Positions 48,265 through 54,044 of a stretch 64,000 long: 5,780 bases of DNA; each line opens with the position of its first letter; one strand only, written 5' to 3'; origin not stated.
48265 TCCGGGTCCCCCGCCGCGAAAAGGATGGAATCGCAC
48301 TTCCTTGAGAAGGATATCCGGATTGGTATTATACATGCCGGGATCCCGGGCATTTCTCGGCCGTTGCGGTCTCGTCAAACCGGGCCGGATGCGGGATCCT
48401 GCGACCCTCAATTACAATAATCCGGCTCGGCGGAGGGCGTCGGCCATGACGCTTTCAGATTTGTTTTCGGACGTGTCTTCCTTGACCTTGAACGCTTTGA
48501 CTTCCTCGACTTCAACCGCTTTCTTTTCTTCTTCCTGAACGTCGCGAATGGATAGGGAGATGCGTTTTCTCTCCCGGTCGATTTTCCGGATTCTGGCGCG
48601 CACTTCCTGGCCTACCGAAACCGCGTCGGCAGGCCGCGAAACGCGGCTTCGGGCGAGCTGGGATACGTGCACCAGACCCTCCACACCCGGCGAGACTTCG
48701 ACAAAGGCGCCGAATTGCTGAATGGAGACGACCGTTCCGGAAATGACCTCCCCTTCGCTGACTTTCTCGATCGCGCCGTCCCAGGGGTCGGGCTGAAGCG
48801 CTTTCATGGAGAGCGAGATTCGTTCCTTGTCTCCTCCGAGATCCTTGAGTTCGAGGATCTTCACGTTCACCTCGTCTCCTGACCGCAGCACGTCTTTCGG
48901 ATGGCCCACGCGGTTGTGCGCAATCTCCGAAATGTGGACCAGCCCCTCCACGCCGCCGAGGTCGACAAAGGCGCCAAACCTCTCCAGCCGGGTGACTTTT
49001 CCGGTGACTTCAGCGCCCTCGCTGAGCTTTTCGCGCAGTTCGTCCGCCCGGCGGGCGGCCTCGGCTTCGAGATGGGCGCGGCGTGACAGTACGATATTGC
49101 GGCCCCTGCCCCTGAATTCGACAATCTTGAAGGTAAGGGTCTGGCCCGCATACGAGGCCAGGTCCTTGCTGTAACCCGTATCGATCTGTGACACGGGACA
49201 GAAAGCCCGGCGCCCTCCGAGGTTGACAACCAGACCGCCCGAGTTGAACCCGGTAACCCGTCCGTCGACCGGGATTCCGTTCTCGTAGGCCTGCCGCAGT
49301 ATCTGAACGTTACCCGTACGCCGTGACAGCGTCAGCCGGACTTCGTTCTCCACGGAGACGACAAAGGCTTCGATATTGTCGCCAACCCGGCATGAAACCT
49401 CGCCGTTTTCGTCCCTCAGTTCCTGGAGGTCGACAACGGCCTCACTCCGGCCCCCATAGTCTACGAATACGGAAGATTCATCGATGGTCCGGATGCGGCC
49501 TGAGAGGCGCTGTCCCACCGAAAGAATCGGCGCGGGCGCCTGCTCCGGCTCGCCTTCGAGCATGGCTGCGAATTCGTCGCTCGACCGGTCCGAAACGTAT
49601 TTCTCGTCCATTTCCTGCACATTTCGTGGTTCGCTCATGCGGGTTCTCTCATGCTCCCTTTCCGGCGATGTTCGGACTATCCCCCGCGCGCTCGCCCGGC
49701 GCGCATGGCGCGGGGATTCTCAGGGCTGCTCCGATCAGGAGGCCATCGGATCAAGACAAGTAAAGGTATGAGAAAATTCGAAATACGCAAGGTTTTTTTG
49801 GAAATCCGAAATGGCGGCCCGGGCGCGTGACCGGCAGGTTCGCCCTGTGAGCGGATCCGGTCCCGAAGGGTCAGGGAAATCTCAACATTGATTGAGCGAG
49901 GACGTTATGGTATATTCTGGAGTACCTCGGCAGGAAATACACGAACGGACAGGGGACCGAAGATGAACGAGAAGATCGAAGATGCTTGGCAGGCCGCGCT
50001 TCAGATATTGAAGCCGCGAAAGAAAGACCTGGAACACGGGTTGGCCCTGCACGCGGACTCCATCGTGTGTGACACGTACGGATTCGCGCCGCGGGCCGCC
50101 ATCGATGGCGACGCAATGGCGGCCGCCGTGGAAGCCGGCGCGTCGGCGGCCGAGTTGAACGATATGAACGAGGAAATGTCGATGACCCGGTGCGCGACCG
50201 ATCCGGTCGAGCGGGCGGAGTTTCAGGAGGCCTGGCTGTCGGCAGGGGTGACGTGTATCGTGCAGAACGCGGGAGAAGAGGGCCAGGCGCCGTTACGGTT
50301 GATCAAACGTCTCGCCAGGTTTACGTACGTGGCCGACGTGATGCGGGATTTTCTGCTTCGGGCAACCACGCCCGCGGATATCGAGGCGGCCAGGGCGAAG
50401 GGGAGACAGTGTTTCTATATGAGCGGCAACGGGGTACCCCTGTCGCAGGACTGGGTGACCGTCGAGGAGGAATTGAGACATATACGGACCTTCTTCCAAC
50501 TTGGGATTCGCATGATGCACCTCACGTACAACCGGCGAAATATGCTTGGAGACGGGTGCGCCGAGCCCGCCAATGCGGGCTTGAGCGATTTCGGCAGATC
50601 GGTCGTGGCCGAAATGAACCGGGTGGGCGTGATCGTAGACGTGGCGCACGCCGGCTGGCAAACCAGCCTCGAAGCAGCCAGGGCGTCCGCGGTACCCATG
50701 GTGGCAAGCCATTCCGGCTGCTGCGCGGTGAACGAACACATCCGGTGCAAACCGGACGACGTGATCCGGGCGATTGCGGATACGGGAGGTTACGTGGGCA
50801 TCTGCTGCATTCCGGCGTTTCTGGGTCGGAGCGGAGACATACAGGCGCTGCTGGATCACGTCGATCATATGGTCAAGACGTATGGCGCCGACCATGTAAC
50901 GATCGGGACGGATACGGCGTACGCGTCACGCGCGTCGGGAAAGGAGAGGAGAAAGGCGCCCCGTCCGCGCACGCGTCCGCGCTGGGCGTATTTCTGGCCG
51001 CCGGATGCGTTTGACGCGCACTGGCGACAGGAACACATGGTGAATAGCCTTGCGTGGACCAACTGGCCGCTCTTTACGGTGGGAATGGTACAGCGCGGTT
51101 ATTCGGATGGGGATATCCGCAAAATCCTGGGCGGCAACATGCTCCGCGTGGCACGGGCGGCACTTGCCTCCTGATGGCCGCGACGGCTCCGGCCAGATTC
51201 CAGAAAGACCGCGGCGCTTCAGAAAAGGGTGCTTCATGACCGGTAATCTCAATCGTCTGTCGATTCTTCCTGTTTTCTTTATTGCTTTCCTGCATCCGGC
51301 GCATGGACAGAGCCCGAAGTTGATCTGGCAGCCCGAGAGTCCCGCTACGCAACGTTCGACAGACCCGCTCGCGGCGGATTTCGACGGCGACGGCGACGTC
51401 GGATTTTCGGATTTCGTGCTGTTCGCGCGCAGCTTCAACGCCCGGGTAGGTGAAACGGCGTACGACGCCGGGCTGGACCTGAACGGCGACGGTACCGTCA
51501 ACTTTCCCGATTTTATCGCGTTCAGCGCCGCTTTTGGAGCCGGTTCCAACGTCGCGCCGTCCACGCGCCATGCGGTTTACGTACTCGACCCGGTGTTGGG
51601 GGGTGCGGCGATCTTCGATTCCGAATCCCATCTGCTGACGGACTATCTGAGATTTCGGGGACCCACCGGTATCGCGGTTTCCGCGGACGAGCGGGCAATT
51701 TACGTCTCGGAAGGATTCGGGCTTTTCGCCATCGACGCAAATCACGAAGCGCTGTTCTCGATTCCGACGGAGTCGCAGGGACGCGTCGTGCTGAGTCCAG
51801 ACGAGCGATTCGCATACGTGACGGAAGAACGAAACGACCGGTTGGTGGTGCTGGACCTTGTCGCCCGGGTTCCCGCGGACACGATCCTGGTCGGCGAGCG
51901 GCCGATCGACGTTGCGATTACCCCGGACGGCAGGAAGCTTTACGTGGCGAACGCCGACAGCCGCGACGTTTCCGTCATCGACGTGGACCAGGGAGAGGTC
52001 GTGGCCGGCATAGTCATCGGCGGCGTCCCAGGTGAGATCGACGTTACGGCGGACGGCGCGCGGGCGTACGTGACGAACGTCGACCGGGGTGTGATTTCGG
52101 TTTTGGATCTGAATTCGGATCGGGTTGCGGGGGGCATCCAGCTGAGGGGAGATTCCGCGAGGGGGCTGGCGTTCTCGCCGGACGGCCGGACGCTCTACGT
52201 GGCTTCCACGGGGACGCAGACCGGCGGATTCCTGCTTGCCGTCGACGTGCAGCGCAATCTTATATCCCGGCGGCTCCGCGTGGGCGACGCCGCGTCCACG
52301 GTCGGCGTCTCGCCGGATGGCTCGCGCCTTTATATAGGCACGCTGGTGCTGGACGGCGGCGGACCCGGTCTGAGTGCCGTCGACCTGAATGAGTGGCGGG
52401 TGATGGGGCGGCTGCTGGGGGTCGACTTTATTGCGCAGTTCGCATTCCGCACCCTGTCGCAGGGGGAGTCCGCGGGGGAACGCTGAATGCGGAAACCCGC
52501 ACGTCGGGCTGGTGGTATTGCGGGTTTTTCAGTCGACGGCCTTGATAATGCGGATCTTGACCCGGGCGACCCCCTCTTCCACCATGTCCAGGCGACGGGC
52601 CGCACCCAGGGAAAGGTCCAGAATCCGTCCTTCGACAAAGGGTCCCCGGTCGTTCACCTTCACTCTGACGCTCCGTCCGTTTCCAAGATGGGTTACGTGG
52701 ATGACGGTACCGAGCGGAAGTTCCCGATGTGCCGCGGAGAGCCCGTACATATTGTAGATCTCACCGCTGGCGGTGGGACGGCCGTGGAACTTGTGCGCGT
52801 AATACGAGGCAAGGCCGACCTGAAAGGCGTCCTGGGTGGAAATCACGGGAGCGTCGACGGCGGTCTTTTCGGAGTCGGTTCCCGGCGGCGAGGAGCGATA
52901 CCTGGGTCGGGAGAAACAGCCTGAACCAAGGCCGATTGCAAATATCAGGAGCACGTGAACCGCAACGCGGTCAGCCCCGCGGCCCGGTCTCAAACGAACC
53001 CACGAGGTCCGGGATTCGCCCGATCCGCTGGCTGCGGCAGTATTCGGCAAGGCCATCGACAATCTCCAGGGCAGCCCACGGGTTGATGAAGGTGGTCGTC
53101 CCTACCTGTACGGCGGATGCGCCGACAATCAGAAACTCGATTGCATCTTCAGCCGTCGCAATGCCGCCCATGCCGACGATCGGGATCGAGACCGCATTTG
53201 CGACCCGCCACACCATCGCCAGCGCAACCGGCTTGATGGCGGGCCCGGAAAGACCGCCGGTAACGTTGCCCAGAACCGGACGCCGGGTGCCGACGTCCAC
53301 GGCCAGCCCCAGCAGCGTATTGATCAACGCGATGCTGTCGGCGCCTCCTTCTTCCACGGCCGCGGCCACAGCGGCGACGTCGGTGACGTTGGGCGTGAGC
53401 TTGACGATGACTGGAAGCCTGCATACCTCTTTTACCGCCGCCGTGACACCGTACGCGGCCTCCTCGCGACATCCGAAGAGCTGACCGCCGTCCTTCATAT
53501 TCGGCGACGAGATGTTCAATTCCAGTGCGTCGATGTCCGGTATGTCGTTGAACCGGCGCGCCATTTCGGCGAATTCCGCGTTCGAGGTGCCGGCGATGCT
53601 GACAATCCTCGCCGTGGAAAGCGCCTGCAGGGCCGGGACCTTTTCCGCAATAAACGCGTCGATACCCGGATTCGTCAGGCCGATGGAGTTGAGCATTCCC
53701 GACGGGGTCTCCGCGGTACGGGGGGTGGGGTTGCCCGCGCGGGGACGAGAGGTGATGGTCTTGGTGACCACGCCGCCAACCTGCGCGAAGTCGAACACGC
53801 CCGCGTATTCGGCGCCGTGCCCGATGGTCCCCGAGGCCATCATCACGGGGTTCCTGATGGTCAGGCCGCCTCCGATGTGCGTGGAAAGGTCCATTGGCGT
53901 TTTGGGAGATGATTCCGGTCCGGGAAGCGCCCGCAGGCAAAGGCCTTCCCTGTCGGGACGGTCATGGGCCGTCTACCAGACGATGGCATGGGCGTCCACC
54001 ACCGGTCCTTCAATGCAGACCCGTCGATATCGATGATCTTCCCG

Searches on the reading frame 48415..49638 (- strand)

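Call 43: search_protein_families(library=pfam, proteins=[window:48415-49638:-], max_evalue=0.00001)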
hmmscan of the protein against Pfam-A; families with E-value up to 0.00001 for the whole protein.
window:48415-49638:- (408 aa): 4 families
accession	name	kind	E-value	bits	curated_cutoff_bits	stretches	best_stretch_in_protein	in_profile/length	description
PF00575.29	S1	-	4.5e-60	200.4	22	3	293-365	2-74/74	S1 RNA binding domain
PF23459.1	S1_RRP5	-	7.3e-19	68.6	27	1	294-363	2-71/72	RRP5 S1 domain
PF21710.3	Spt6_S1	-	5.8e-07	30.2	27.5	0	292-366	13-88/91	Spt6, S1/OB domain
PF13509.12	S1_2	-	5.3e-06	26.9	21.8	0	211-240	5-35/61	S1 domain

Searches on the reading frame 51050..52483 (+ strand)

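Call 43: search_protein_families(library=pfam, proteins=[window:51050-52483:+], max_evalue=0.00001)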
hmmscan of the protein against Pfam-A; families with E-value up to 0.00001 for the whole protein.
window:51050-52483:+ (478 aa): 6 families
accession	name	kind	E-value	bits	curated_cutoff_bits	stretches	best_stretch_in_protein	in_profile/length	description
PF10282.15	Lactonase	-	3.6e-11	43.3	21.7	1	242-314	245-322/344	Lactonase, 7-bladed beta-propeller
PF02239.22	Cytochrom_D1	-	8.1e-08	31.6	25.5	0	246-321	41-115/368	Cytochrome D1 heme domain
PF08450.18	SGL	-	2.5e-07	31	26.3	0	371-425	137-189/246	SMP-30/Gluconolactonase/LRE-like region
PF25174.1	Beta-prop_THOC3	-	4.7e-07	29.5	305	1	245-388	51-192/272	THOC3 beta-propeller domain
PF07676.18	PD40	-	9e-07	29.1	20.9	0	374-391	15-31/38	WD40-like Beta Propeller Repeat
PF01731.26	Arylesterase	-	2.8e-06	27.9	21.3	0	187-221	38-72/86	Arylesterase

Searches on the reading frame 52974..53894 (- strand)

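Call 6: search_protein_families(library=pfam, proteins=[window:52974-53894:-])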
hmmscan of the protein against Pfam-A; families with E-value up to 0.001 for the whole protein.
window:52974-53894:- (307 aa): 4 families
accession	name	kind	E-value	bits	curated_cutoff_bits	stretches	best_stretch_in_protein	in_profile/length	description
PF01180.27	DHO_dh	-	1.2e-77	261.5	27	1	10-284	8-289/291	Dihydroorotate dehydrogenase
PF03060.21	NMO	-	8.9e-07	29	28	1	208-267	163-224/331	Nitronate monooxygenase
PF01207.24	Dus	-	6.9e-06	25.8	20.4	0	223-275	171-224/311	Dihydrouridine synthase (Dus)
PF00977.27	His_biosynth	-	8e-05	22.6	23.6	1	221-278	58-115/228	Histidine biosynthesis protein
